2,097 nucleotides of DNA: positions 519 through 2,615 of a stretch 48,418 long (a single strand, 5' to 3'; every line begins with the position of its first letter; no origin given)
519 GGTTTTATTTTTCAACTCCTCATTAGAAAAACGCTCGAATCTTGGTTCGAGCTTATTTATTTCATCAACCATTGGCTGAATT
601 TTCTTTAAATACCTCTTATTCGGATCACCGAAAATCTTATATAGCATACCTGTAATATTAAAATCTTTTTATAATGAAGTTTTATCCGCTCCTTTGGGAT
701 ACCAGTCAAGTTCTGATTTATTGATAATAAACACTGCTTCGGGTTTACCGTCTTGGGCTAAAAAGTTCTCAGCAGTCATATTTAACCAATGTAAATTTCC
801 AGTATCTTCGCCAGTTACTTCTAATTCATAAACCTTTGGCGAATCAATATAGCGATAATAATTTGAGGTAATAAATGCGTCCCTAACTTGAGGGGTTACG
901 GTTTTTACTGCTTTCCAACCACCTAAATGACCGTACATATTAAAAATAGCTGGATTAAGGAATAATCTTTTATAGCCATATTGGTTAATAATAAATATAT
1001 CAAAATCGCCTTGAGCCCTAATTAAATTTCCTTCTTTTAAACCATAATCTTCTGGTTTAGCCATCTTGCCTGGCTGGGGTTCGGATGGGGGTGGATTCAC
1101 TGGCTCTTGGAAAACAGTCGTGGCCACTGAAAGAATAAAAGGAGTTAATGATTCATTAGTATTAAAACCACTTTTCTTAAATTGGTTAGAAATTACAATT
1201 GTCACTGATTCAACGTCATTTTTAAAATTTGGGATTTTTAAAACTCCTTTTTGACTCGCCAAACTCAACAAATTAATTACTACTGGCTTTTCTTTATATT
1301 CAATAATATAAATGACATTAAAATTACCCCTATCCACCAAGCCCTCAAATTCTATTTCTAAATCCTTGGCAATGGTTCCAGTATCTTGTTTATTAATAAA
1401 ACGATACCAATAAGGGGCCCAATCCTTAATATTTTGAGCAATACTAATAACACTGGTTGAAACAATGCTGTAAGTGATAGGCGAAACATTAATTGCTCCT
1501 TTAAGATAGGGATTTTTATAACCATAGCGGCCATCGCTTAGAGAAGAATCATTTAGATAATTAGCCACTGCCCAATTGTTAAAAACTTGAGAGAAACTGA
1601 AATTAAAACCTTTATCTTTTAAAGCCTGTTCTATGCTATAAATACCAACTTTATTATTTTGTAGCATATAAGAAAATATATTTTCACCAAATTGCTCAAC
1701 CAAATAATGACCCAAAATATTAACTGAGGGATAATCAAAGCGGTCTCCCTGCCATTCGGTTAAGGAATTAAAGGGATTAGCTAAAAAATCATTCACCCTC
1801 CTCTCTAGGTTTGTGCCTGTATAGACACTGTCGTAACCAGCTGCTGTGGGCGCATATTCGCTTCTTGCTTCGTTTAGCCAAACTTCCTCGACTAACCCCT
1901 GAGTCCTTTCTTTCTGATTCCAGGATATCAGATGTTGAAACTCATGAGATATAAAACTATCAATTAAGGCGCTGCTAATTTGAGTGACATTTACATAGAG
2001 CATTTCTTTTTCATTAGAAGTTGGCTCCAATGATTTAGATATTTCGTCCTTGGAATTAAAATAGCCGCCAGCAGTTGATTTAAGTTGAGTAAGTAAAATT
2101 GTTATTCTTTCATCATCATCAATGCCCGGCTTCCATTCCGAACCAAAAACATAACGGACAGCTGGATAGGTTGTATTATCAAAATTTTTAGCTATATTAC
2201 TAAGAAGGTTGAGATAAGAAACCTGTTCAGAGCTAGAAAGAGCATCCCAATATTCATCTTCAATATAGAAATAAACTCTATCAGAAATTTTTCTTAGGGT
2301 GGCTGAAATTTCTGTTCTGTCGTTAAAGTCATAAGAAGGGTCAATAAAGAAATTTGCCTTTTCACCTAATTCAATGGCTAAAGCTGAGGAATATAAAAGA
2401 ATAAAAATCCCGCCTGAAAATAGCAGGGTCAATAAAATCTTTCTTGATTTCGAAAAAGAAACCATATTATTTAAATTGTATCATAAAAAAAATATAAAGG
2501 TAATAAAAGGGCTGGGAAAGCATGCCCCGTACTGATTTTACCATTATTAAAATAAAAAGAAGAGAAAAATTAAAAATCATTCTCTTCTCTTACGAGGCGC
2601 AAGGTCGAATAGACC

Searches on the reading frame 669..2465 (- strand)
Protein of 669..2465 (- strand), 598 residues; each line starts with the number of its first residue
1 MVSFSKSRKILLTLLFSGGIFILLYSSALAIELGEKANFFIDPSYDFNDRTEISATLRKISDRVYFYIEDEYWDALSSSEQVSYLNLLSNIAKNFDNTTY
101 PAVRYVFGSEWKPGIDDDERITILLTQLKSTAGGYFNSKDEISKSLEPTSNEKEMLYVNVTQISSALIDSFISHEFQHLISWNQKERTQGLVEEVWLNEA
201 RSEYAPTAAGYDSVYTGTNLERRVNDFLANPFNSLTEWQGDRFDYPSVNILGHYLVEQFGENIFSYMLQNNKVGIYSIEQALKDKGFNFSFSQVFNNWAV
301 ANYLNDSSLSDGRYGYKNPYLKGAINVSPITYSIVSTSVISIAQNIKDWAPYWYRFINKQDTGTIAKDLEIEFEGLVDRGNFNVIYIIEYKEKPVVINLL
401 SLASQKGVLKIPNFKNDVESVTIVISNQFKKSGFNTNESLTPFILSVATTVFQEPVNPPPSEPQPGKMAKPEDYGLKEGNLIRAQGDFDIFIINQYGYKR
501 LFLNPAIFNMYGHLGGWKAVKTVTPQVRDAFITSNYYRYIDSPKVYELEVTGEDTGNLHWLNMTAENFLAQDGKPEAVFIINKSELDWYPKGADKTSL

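Call 10: search_protein_families(library=pfam, proteins=[window:669-2465:-])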
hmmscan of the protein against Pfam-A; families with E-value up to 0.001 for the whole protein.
window:669-2465:- (598 aa): 0 families

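Call 16: find_homologous_proteins(query=window:669-2465:-)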
Query window:669-2465:- (598 aa): 756 proteins with E <= 0.001 among 8000 candidates; the best 120 are listed.
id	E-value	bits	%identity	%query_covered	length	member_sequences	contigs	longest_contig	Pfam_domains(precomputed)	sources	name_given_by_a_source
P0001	0.0e+0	1354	100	100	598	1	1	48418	-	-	-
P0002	0.0e+0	1105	78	100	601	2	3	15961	-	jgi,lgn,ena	-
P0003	0.0e+0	1078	77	100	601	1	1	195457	-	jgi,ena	-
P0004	0.0e+0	1070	76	100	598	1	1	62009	-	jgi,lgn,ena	-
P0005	0.0e+0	1065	76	100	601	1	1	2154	-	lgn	-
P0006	0.0e+0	1064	77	100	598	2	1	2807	-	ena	-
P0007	0.0e+0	1063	76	100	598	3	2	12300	-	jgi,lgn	-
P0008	0.0e+0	1062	76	100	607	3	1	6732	-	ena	-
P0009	0.0e+0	1062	76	100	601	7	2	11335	-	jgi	jgi:hypothetical protein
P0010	0.0e+0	1054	75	100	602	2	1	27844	-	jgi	-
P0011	0.0e+0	1037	74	100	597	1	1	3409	-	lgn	-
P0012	0.0e+0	1032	74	96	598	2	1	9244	-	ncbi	-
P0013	0.0e+0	1031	74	100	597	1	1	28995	-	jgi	jgi:hypothetical protein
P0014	0.0e+0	1011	72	100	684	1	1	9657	-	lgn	-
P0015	1.9e-298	1009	73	100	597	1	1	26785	-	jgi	-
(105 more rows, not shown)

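Call 18: find_encoding_contigs(protein=P0003, flank=4000, max_places=3)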
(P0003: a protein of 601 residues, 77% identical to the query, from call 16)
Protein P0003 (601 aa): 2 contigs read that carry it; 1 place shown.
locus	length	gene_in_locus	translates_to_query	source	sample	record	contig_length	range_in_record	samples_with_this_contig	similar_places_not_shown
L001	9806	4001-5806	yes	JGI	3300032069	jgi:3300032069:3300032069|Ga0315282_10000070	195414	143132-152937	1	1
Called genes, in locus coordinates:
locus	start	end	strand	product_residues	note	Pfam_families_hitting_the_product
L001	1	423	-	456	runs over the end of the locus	PF02397:Bac_transf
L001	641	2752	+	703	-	PF04932:Wzy_C, PF07719:TPR_2 (faint), PF13424:TPR_12 (faint), PF21033:RMD1-3 (faint), PF00515:TPR_1 (faint), PF13414:TPR_11 (faint), PF14559:TPR_19 (faint), PF23914:TPR_CcmH_CycH (faint), +4 more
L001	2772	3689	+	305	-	PF01073:3Beta_HSD, PF01370:Epimerase, PF02719:Polysacc_synt_2, PF04321:RmlD_sub_bind, PF05368:NmrA, PF16363:GDP_Man_Dehyd, PF13460:NAD_binding_10, PF07993:NAD_binding_4 (weak)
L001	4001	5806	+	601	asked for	-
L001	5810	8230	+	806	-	PF07517:SecA_DEAD, PF01043:SecA_PP_bind, PF21090:P-loop_SecA, PF07516:SecA_SW, PF02810:SEC-C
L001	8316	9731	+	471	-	PF07549:Sec_GG (faint), PF21760:SecD_1st, PF22599:SecDF_P1_head, PF03176:MMPL (weak), PF02355:SecD_SecF_C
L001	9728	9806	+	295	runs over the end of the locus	PF07549:Sec_GG (weak), PF02355:SecD_SecF_C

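Call 19: find_encoding_contigs(protein=P0004, flank=4000, max_places=3)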
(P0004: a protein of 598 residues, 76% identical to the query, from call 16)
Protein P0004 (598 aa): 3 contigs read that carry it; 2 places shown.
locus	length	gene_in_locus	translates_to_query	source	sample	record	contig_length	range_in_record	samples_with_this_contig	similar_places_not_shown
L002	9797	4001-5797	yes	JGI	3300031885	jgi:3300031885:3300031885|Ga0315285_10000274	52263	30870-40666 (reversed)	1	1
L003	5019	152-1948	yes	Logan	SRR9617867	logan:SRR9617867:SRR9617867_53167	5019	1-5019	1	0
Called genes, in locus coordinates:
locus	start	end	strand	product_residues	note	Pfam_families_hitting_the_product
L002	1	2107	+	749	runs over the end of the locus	PF04932:Wzy_C, PF13371:TPR_9 (faint), PF13431:TPR_17 (faint), PF00515:TPR_1 (faint), PF07719:TPR_2 (faint), PF13176:TPR_7 (faint), PF13181:TPR_8 (faint), PF13414:TPR_11 (faint), +6 more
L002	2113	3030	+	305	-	PF01073:3Beta_HSD, PF01370:Epimerase, PF02719:Polysacc_synt_2, PF04321:RmlD_sub_bind, PF05368:NmrA, PF16363:GDP_Man_Dehyd, PF13460:NAD_binding_10, PF07993:NAD_binding_4 (weak), +1 more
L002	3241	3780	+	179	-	-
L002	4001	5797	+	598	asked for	-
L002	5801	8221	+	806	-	PF07517:SecA_DEAD, PF01043:SecA_PP_bind, PF21090:P-loop_SecA, PF07516:SecA_SW, PF02810:SEC-C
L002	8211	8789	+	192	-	PF03167:UDG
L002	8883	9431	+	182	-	-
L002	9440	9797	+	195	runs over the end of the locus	PF01427:Peptidase_M15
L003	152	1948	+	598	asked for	-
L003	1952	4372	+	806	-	PF07517:SecA_DEAD, PF01043:SecA_PP_bind, PF21090:P-loop_SecA, PF07516:SecA_SW, PF02810:SEC-C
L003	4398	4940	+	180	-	PF03167:UDG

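Call 20: find_encoding_contigs(protein=P0002, flank=4000, max_places=3)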
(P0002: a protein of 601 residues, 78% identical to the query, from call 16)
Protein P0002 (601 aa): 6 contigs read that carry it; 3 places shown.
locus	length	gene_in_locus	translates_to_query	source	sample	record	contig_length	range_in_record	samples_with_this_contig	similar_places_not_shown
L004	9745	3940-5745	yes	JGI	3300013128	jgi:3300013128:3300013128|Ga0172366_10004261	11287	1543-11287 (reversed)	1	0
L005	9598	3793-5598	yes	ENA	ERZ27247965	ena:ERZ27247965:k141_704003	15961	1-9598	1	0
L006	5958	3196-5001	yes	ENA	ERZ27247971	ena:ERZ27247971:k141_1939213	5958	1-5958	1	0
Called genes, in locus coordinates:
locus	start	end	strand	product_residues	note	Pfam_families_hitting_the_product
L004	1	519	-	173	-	?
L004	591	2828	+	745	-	PF04932:Wzy_C, PF13424:TPR_12 (faint), PF13176:TPR_7 (faint), PF00515:TPR_1 (weak), PF07719:TPR_2 (weak), PF00637:Clathrin (weak), PF14559:TPR_19 (weak), PF13431:TPR_17 (weak), +6 more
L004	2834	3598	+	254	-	PF03721:UDPG_MGDP_dh_N, PF00984:UDPG_MGDP_dh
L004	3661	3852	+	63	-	-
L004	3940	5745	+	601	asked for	-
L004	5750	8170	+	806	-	PF07517:SecA_DEAD, PF01043:SecA_PP_bind, PF21090:P-loop_SecA, PF07516:SecA_SW, PF02810:SEC-C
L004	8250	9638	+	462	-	PF21760:SecD_1st, PF22599:SecDF_P1_head, PF03176:MMPL (weak), PF02355:SecD_SecF_C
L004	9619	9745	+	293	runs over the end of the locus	PF07549:Sec_GG (weak), PF02355:SecD_SecF_C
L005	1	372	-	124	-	?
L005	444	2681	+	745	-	PF04932:Wzy_C, PF13424:TPR_12 (faint), PF13176:TPR_7 (faint), PF00515:TPR_1 (weak), PF07719:TPR_2 (weak), PF00637:Clathrin (weak), PF14559:TPR_19 (weak), PF13431:TPR_17 (weak), +6 more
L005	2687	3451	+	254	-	PF03721:UDPG_MGDP_dh_N, PF00984:UDPG_MGDP_dh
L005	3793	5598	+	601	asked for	-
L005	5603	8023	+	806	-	PF07517:SecA_DEAD, PF01043:SecA_PP_bind, PF21090:P-loop_SecA, PF07516:SecA_SW, PF02810:SEC-C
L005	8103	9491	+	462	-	PF21760:SecD_1st, PF22599:SecDF_P1_head, PF03176:MMPL (weak), PF02355:SecD_SecF_C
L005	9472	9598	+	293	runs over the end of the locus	PF07549:Sec_GG (weak), PF02355:SecD_SecF_C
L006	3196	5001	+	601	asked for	-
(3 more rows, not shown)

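Call 28: find_related_loci(query=A1, collection=genome_contigs, flank=3000)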
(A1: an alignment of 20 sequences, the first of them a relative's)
Query A1 (598 aa) in genome_contigs; peptide patterns used: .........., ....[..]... (x = any residue, [..] = any of these).
251 stretches matched a pattern; 160 encode a relative of the query (tblastn E <= 1e-3); the best 80 are kept; 80 distinct loci.
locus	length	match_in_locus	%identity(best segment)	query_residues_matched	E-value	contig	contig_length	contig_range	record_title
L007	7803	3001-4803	74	1-598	0e+0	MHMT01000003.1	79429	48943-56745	MAG: Candidatus Portnoybacteria bacterium RBG_13_40_8 RBG_13_scaffold_123, whole genome shotgun sequence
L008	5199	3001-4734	74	22-598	0e+0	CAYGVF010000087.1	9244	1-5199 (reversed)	MAG TPA_asm: uncultured Candidatus Saccharibacteria bacterium isolate ERP119294_co2_523 genome assembly, contig: k141_46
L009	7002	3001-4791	71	3-598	0e+0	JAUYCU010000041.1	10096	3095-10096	MAG: bacterium isolate C20_maxbin.098 C20_k141_713644, whole genome shotgun sequence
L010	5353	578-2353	65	1-598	0e+0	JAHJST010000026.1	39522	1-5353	MAG: Patescibacteria group bacterium isolate OS_PC_MetaG.mb.27 OS_PC_MetaG.mb.27_k141_783396, whole genome shotgun seque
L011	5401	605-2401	63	1-598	0e+0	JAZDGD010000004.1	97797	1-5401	MAG: Patescibacteria group bacterium isolate MEGAHIT-group-0.234 k141_14042128, whole genome shotgun sequence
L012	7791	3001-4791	62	1-598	0e+0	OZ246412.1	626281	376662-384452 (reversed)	MAG: uncultured Candidatus Saccharibacteria bacterium isolate binchicken_co115_121 genome assembly, chromosome: 1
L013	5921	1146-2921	64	6-598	0e+0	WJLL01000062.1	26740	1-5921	MAG: Candidatus Portnoybacteria bacterium isolate Bin_561 k141_4833665, whole genome shotgun sequence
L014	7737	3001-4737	65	17-598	0e+0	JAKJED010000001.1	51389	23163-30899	MAG: Patescibacteria group bacterium isolate UR.bin240 UR_contig_1311, whole genome shotgun sequence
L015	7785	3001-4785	65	1-598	0e+0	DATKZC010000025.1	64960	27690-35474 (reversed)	MAG TPA_asm: Candidatus Paceibacterota bacterium isolate SMAG_U14235 k141_3630917, whole genome shotgun sequence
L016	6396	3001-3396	79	467-598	7e-67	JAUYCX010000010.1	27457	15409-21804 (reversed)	MAG: Candidatus Omnitrophota bacterium isolate C20_maxbin.112_sub C20_k141_1194, whole genome shotgun sequence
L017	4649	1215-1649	72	455-598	9e-64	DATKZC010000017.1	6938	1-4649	MAG TPA_asm: Candidatus Paceibacterota bacterium isolate SMAG_U14235 k141_3848900, whole genome shotgun sequence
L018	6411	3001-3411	68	462-598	6e-60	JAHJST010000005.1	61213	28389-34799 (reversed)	MAG: Patescibacteria group bacterium isolate OS_PC_MetaG.mb.27 OS_PC_MetaG.mb.27_k141_266074, whole genome shotgun seque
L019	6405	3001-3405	58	469-598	7e-41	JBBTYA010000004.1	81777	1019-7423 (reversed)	MAG: Patescibacteria group bacterium isolate H51-bin004_1 H51_bin004_1_000000000004, whole genome shotgun sequence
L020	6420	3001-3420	54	464-598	6e-40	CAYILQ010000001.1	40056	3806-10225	MAG TPA_asm: uncultured Candidatus Saccharibacteria bacterium isolate ERP119705_co24_158 genome assembly, contig: NODE_8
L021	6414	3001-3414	56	465-597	3e-40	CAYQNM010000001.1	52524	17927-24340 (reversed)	MAG TPA_asm: uncultured Candidatus Saccharibacteria bacterium isolate SRP193066_co2_106 genome assembly, contig: NODE_22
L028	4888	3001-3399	56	471-598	2e-39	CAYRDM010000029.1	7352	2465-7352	MAG TPA_asm: uncultured Candidatus Saccharibacteria bacterium isolate SRP193066_co2_445 genome assembly, contig: NODE_52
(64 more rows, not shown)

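Call 29: find_related_loci(query=A1, collection=metagenome_contigs, flank=3000)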
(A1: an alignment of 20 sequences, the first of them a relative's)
Query A1 (598 aa) in metagenome_contigs; peptide patterns used: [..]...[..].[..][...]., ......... (x = any residue, [..] = any of these).
600 stretches matched a pattern (row limit reached: there are more); 371 encode a relative of the query (tblastn E <= 1e-3); the best 80 are kept; 79 distinct loci.
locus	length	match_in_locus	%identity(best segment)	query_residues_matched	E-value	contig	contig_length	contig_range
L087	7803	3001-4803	77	1-598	0e+0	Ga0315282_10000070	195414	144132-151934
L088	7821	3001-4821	76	1-598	0e+0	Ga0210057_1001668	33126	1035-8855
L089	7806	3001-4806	75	1-598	0e+0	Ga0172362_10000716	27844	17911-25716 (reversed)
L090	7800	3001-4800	76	1-598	0e+0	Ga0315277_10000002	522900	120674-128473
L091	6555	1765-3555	76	1-597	0e+0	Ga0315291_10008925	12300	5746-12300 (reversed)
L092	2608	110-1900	72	1-598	0e+0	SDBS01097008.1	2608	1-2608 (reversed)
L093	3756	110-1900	72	1-598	0e+0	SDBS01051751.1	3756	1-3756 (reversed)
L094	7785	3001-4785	69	4-598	0e+0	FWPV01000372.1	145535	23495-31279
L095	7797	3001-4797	69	2-598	0e+0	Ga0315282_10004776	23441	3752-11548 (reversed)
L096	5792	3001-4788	70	4-598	0e+0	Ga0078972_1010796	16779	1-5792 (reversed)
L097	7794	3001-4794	71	1-598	0e+0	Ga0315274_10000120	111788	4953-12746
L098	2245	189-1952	70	11-598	0e+0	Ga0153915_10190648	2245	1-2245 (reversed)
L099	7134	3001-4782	68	6-598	0e+0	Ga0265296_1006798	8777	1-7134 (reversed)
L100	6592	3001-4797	68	1-598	0e+0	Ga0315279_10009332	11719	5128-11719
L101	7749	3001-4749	70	16-598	0e+0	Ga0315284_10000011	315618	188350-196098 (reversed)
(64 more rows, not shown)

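Call 59: search_protein_families(library=pfam, proteins=[window:669-2465:-], max_evalue=5)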
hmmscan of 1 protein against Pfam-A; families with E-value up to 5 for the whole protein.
window:669-2465:- (598 aa): 0 families

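Call 60: search_solved_structures(query=A1, max_evalue=1)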
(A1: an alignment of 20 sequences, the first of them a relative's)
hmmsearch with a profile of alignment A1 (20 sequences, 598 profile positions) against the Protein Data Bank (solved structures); distinct sequences matched with E-value up to 1: 6.
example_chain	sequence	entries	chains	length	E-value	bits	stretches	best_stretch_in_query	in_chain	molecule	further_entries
7bb8_A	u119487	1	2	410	3.9e-13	51.8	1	46-326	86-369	Neutral metalloprotease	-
9bye_A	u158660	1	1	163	0.07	14.7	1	225-270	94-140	Bacterial non-heme ferritin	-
4xgs_A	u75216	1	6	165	0.093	14.3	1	223-270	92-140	Ferritin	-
4reu_A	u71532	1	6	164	0.2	13.2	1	225-270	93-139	Ferritin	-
1eum_A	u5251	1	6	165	0.2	13.2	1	225-270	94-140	FERRITIN 1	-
4ztt_A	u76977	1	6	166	0.21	13.1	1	225-270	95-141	ferritin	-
